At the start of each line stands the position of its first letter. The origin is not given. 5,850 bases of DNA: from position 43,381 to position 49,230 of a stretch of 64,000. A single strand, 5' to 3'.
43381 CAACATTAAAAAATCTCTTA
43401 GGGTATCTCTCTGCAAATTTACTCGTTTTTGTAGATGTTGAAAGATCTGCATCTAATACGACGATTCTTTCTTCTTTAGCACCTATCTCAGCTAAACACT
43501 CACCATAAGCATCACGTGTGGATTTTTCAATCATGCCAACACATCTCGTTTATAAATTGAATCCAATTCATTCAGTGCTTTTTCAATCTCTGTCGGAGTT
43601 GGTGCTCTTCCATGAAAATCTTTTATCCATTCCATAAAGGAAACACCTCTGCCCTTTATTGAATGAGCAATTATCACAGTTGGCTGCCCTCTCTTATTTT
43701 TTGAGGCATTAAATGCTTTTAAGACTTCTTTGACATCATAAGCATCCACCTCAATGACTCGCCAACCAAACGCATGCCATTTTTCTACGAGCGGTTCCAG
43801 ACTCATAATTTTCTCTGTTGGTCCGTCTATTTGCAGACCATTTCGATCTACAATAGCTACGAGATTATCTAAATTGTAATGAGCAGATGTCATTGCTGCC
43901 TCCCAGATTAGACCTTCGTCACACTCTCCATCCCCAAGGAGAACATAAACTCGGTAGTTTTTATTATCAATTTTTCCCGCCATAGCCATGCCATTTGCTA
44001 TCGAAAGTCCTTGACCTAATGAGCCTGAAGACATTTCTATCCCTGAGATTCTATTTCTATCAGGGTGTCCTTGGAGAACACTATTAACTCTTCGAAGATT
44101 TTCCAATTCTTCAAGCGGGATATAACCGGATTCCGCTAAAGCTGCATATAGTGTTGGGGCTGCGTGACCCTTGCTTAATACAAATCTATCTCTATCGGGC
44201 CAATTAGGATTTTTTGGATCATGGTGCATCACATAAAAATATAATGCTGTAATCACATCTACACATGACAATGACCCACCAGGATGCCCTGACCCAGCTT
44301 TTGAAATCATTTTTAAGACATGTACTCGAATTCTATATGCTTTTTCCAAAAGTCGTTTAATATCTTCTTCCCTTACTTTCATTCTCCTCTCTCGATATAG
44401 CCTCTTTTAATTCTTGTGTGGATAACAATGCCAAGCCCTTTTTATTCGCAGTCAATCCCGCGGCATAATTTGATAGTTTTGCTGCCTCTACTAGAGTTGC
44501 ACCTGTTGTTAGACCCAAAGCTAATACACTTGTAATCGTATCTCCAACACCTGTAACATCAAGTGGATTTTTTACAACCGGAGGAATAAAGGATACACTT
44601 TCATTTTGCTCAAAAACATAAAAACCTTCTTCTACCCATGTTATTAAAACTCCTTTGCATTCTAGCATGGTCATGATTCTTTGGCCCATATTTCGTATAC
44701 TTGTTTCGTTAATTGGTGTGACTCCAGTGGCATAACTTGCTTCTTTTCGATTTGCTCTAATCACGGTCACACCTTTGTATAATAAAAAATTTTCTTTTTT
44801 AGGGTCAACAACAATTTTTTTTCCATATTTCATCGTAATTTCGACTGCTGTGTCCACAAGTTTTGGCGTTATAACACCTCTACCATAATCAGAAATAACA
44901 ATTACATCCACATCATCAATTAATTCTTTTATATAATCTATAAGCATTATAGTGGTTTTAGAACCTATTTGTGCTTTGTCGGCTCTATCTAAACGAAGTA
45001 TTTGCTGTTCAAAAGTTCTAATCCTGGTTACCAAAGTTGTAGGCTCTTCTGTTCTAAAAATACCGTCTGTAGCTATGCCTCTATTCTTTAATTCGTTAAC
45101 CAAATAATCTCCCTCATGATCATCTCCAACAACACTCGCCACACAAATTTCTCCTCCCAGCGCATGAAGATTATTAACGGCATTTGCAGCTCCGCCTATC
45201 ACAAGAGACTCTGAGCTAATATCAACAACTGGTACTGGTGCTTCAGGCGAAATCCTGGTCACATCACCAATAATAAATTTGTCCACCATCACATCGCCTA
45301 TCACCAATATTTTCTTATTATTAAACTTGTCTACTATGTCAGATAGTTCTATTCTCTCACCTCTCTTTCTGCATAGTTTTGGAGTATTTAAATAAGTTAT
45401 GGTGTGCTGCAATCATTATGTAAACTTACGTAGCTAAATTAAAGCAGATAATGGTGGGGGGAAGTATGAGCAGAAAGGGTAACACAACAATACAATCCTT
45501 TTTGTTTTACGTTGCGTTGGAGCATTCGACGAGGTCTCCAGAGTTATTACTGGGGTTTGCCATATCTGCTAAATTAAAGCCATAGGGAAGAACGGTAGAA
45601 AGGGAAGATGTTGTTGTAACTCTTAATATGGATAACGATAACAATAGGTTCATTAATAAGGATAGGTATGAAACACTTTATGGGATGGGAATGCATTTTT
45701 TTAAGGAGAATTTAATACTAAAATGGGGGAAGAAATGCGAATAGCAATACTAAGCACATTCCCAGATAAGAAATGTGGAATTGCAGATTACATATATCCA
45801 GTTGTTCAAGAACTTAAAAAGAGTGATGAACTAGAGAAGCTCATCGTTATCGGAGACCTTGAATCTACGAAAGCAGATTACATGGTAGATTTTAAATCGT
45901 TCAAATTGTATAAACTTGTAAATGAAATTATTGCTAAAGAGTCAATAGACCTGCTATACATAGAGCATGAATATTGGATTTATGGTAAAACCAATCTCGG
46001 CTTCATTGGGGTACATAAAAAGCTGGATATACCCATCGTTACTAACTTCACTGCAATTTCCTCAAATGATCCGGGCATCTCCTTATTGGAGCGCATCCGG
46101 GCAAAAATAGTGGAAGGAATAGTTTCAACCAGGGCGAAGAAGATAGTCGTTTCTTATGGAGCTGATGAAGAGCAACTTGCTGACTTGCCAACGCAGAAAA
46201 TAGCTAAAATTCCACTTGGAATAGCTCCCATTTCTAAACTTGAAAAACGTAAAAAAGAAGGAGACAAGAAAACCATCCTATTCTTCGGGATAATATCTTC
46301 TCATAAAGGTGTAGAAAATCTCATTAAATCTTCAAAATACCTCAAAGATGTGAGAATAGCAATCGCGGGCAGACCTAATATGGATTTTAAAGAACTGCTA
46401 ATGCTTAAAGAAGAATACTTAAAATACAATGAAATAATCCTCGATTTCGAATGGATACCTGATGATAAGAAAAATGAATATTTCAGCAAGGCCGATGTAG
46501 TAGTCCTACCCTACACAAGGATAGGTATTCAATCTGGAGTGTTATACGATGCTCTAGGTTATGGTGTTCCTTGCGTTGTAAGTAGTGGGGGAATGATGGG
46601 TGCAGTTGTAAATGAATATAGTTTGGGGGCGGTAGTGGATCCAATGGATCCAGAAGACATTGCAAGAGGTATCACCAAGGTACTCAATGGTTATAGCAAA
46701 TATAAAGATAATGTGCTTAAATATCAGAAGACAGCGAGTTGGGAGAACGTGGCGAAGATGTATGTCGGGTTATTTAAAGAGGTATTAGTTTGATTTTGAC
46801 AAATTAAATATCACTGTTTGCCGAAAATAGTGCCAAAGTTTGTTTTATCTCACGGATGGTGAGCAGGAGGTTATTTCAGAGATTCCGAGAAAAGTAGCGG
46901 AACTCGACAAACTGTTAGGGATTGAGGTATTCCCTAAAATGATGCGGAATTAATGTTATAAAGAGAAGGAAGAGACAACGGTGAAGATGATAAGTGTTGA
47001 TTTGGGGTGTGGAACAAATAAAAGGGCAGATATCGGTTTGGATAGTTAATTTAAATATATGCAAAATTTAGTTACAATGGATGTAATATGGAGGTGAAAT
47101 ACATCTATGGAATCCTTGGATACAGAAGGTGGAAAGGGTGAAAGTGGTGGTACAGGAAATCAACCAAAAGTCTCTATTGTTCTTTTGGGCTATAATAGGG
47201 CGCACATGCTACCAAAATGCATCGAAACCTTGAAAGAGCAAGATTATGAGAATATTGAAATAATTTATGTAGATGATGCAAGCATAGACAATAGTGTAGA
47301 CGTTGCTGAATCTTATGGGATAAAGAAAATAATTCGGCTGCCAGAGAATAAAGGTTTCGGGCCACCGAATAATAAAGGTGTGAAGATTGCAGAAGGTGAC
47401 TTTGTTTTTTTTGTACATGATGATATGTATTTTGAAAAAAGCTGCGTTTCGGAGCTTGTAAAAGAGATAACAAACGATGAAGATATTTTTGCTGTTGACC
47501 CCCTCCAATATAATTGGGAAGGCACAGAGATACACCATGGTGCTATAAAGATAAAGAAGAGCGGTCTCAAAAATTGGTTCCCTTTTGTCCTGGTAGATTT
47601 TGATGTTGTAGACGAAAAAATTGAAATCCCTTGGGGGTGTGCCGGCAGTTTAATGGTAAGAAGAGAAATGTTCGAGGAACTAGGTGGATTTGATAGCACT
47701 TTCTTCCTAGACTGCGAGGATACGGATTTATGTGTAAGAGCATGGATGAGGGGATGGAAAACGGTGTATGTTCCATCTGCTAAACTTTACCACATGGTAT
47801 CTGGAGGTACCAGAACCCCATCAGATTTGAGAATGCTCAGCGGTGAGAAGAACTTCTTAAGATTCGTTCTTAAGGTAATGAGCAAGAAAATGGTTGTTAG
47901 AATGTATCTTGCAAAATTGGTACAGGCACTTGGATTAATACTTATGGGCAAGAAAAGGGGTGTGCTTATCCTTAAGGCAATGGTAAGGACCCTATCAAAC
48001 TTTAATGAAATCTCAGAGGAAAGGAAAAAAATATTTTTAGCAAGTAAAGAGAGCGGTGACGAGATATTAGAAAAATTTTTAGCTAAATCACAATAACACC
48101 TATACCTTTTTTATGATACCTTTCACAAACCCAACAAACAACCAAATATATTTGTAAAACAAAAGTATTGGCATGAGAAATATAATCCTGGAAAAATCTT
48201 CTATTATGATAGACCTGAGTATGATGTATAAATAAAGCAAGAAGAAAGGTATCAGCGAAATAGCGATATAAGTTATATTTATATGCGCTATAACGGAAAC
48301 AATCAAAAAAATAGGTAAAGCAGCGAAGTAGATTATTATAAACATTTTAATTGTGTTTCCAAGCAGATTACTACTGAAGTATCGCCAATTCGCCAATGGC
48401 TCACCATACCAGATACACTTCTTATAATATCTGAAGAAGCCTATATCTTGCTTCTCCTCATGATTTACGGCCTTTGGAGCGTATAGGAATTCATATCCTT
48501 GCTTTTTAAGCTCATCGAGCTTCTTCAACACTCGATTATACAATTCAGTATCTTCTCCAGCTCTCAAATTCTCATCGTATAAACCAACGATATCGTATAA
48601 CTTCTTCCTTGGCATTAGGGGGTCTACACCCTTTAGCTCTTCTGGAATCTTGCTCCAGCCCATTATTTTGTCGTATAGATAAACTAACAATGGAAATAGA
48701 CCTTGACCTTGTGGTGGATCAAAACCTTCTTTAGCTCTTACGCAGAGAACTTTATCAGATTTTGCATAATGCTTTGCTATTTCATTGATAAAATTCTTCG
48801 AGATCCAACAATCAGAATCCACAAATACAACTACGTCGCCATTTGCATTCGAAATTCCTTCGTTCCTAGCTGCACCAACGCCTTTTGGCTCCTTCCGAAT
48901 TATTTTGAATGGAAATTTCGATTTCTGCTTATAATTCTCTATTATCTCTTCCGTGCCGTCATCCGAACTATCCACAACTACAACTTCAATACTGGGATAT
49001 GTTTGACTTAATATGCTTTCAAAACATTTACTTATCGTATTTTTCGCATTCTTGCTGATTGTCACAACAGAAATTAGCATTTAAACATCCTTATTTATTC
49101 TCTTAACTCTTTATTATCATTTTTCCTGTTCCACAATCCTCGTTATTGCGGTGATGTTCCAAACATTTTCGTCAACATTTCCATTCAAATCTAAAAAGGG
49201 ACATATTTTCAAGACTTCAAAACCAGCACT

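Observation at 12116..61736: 50-kb mosaic N-glycosylation/glycan island anchored by aglB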

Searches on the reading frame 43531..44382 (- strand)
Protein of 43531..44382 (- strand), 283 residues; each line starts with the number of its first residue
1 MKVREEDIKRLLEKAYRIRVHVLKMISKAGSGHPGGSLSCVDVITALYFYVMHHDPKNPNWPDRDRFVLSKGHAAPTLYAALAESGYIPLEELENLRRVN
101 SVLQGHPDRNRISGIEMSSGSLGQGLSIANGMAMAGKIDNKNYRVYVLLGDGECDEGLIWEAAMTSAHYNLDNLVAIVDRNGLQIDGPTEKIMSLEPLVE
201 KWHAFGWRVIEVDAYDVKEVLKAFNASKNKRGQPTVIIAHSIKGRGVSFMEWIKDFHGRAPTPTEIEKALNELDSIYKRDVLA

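Call 6: search_protein_families(library=pfam, proteins=[window:43531-44382:-])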
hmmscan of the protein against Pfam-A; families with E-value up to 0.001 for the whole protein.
window:43531-44382:- (283 aa): 5 families
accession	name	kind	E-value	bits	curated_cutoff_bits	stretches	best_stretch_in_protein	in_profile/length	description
PF00456.26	Transketolase_N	-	9.4e-60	202.8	22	1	17-269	8-271/334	Transketolase, thiamine diphosphate binding domain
PF00676.26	E1_dh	-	6.1e-11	42.3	22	1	110-230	91-210/300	Dehydrogenase E1 component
PF13292.11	DXP_synthase_N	-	6.7e-11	42.4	21.2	1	5-186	12-176/274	1-deoxy-D-xylulose-5-phosphate synthase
PF02775.26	TPP_enzyme_C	-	7.9e-05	22.9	21.9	1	117-184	25-86/151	Thiamine pyrophosphate enzyme, C-terminal TPP binding domain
PF09364.15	XFP_N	-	0.00063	19.1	23.7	1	118-226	138-246/364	XFP N-terminal domain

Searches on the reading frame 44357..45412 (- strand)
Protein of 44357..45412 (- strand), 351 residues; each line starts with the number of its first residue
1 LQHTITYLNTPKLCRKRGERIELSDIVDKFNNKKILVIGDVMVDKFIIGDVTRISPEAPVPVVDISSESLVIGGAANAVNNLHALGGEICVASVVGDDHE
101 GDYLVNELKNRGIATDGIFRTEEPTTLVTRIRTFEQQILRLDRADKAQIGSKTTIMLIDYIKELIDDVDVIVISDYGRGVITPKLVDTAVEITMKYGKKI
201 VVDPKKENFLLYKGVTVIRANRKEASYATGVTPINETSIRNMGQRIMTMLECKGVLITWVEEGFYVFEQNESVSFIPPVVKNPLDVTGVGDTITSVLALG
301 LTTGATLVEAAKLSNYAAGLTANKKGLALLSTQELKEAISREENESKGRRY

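Call 6: search_protein_families(library=pfam, proteins=[window:44357-45412:-])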
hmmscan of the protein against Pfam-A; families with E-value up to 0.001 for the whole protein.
window:44357-45412:- (351 aa): 2 families
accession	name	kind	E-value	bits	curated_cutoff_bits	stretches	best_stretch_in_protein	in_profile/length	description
PF00294.29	PfkB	-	1.5e-32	113.6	25.8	1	33-329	2-297/302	pfkB family carbohydrate kinase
PF08543.17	Phos_pyr_kin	-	9.4e-05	22.3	27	1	211-313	116-223/246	Phosphomethylpyrimidine kinase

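Call 16: search_protein_families(library=ncbifam, proteins=[window:44357-45412:-], max_evalue=0.00001)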
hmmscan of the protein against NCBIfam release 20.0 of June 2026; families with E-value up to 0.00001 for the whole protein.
window:44357-45412:- (351 aa): 10 families
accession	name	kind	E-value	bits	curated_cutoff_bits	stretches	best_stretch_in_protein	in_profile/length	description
TIGR02198.1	rfaE_dom_I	equivalog_domain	1.3e-90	303.7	345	1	28-339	3-314/315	D-glycero-beta-D-manno-heptose-7-phosphate kinase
NF008454.0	PRK11316.1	equivalog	2.9e-69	233.9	521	1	27-347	5-320/475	bifunctional D-glycero-beta-D-manno-heptose-7-phosphate kinase/D-glycero-beta-D-manno-heptose 1-phosphate adenylyltransferase HldE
TIGR02152.1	D_ribokin_bact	equivalog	3e-22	79.3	299.65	1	35-327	1-286/298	ribokinase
TIGR03168.1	1-PFK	subfamily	7.5e-17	61.2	216.4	1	68-338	30-298/305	hexose kinase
TIGR03828.1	pfkB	equivalog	1.9e-15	56.7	292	1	68-338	30-298/305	1-phosphofructokinase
NF008353.0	PRK11142.1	equivalog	4.7e-14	52.6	341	1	33-326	3-288/307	ribokinase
TIGR04382.1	myo_inos_iolC_N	equivalog_domain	6.5e-12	45.3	300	1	60-130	21-92/309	5-dehydro-2-deoxygluconokinase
NF041134.1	R1P_kin_Thcocales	equivalog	1e-08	35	500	1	73-327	38-268/291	ADP-dependent ribose-1-phosphate kinase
NF007632.0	PRK10294.1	equivalog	2.4e-08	33.6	353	1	73-336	39-301/310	6-phosphofructokinase II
NF006957.1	PRK09434.1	equivalog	1.2e-06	28.3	450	0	236-317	196-276/302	fructokinase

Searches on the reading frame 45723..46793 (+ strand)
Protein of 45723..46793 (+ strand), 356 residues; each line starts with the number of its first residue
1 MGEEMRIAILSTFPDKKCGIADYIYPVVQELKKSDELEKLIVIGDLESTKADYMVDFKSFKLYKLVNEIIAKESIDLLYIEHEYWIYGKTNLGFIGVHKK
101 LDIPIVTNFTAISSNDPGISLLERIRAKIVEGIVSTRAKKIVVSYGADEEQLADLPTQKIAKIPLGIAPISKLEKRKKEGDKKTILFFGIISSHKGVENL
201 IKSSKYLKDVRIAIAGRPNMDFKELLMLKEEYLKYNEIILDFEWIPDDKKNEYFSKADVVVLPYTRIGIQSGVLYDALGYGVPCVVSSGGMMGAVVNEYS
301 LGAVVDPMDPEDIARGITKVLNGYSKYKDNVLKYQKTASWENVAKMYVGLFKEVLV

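Call 6: search_protein_families(library=pfam, proteins=[window:45723-46793:+])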
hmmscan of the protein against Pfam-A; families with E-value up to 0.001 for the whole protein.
window:45723-46793:+ (356 aa): 2 families
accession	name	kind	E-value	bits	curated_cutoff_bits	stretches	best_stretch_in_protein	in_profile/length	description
PF00534.26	Glycos_transf_1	-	1e-19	71.2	26.4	1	174-328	7-163/172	Glycosyl transferases group 1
PF13692.12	Glyco_trans_1_4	-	2.2e-15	57.6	27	1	183-322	2-141/142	Glycosyl transferases group 1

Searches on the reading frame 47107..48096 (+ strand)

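Call 7: search_protein_families(library=pfam, proteins=[window:47107-48096:+])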
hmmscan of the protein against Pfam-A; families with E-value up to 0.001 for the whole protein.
window:47107-48096:+ (329 aa): 5 families
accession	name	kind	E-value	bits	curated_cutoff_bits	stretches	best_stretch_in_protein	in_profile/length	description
PF00535.33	Glycos_transf_2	-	8.4e-31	107.6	23.3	1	23-192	1-167/168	Glycosyl transferase family 2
PF13641.12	Glyco_tranf_2_3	-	1.7e-10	41.7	27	1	179-230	162-212/230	Glycosyltransferase like family 2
PF10111.15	Glyco_tranf_2_2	-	1.2e-08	35.2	27.3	1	42-230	20-216/276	Glycosyltransferase like family 2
PF13632.12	Glyco_trans_2_3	-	1.5e-07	31.8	27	1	182-231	77-125/198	Glycosyl transferase family group 2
PF02709.20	Glyco_transf_7C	-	0.00078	19.5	23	0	167-230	9-75/78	N-terminal domain of galactosyltransferase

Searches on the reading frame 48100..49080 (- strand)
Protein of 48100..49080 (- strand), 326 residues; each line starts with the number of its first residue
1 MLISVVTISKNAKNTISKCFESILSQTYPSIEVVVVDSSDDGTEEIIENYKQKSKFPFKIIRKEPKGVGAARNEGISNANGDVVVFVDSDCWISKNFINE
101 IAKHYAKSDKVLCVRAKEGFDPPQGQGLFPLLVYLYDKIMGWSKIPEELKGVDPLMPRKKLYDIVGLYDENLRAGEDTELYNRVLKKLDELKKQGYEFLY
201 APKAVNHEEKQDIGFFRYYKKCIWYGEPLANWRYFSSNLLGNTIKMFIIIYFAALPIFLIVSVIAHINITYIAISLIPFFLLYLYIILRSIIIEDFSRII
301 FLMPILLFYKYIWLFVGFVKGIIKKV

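Call 7: search_protein_families(library=pfam, proteins=[window:48100-49080:-])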
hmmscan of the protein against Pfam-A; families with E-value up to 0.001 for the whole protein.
window:48100-49080:- (326 aa): 3 families
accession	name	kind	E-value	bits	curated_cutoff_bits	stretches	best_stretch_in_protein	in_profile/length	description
PF00535.33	Glycos_transf_2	-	1.8e-30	106.5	23.3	1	4-119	1-119/168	Glycosyl transferase family 2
PF10111.15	Glyco_tranf_2_2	-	5.3e-15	56.1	27.3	1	13-103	10-104/276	Glycosyltransferase like family 2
PF13641.12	Glyco_tranf_2_3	-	1.1e-10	42.4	27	1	5-119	5-124/230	Glycosyltransferase like family 2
